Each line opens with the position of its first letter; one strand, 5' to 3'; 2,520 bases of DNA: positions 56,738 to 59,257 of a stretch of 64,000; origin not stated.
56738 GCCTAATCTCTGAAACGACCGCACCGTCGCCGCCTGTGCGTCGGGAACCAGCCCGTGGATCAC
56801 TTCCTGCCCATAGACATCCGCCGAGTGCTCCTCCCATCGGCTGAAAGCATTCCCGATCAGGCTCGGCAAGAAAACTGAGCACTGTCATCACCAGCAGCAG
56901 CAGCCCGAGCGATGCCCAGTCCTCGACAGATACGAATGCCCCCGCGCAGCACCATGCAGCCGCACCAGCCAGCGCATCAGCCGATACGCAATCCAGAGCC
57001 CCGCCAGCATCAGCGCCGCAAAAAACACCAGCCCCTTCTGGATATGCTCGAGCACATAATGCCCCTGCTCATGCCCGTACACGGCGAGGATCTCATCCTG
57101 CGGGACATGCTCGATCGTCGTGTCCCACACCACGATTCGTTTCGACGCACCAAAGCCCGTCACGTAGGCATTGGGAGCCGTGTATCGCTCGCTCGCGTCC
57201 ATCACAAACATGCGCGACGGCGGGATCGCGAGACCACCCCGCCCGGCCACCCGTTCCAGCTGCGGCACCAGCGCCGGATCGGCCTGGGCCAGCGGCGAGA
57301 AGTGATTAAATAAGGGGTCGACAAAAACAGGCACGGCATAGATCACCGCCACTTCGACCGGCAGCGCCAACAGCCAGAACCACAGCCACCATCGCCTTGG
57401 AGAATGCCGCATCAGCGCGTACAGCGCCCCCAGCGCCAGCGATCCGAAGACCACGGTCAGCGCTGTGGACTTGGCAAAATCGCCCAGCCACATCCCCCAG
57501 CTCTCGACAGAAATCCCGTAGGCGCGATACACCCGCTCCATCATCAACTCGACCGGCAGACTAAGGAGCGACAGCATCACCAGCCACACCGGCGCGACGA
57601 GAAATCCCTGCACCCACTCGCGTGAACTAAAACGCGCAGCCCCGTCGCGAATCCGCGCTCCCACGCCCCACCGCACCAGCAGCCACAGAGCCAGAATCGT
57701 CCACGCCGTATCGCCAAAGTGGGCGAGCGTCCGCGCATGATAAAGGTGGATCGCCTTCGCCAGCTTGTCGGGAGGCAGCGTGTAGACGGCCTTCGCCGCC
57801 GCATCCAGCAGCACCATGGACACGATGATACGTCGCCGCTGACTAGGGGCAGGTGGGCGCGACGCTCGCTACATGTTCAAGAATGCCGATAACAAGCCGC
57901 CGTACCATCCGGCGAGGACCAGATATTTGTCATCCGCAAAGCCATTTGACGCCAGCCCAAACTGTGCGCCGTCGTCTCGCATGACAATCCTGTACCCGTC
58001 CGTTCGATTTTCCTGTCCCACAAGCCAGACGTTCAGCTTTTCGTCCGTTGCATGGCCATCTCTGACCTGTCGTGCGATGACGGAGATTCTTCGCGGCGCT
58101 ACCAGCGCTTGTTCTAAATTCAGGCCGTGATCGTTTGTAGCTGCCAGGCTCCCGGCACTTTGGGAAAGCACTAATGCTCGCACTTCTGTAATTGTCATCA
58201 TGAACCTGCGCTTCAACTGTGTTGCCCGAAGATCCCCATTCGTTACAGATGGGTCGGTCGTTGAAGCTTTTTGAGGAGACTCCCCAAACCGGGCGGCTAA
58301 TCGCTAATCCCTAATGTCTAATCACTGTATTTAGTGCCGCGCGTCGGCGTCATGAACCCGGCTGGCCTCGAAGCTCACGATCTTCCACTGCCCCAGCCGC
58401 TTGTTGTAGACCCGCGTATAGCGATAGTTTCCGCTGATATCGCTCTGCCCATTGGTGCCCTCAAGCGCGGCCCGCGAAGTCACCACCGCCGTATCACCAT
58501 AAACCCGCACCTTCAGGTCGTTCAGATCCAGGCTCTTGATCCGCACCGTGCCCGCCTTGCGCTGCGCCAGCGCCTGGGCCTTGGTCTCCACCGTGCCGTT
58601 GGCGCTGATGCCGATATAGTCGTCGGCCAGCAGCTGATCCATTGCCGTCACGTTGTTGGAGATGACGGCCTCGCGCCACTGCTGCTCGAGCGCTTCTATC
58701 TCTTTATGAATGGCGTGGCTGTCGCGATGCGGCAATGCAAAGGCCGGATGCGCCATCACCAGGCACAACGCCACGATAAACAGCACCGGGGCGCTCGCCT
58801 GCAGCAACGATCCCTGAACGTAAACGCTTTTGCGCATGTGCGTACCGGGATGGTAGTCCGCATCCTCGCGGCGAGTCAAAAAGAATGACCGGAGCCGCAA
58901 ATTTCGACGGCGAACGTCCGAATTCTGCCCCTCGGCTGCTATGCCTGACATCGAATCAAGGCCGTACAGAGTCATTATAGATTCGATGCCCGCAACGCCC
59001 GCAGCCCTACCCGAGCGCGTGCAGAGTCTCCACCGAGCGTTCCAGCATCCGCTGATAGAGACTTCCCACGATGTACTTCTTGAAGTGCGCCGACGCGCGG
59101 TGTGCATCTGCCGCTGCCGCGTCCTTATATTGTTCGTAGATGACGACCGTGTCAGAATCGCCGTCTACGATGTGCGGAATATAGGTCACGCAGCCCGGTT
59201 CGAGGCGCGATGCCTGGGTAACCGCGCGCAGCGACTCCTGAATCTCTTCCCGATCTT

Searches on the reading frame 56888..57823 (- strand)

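Call 32: search_protein_families(library=pfam, proteins=[window:56888-57823:-], max_evalue=0.001)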
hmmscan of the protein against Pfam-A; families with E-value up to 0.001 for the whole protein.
window:56888-57823:- (311 aa): 2 families
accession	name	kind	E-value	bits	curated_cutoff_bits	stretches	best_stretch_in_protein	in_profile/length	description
PF16491.10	Peptidase_M48_N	-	1.8e-19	70.8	27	1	18-173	21-178/179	CAAX prenyl protease N-terminal, five membrane helices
PF01435.24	Peptidase_M48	-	1.7e-16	61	20.3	1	185-285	7-105/186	Peptidase family M48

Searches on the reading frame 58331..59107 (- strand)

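Call 32: search_protein_families(library=pfam, proteins=[window:58331-59107:-], max_evalue=0.001)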
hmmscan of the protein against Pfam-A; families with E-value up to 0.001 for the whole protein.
window:58331-59107:- (258 aa): 4 families
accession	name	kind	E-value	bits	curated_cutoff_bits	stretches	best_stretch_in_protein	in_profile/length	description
PF14534.12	DUF4440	-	2.9e-23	82.8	25.2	1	137-243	1-107/107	Domain of unknown function (DUF4440)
PF13474.12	SnoaL_3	-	1.3e-11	45.4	22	1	137-249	1-117/121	SnoaL-like domain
PF08332.16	CaMKII_AD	-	2.4e-06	28.1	22.1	1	135-249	3-125/128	Calcium/calmodulin dependent protein kinase II association domain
PF12680.13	SnoaL_2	-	0.00071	20.6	27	0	142-237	2-95/102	SnoaL-like domain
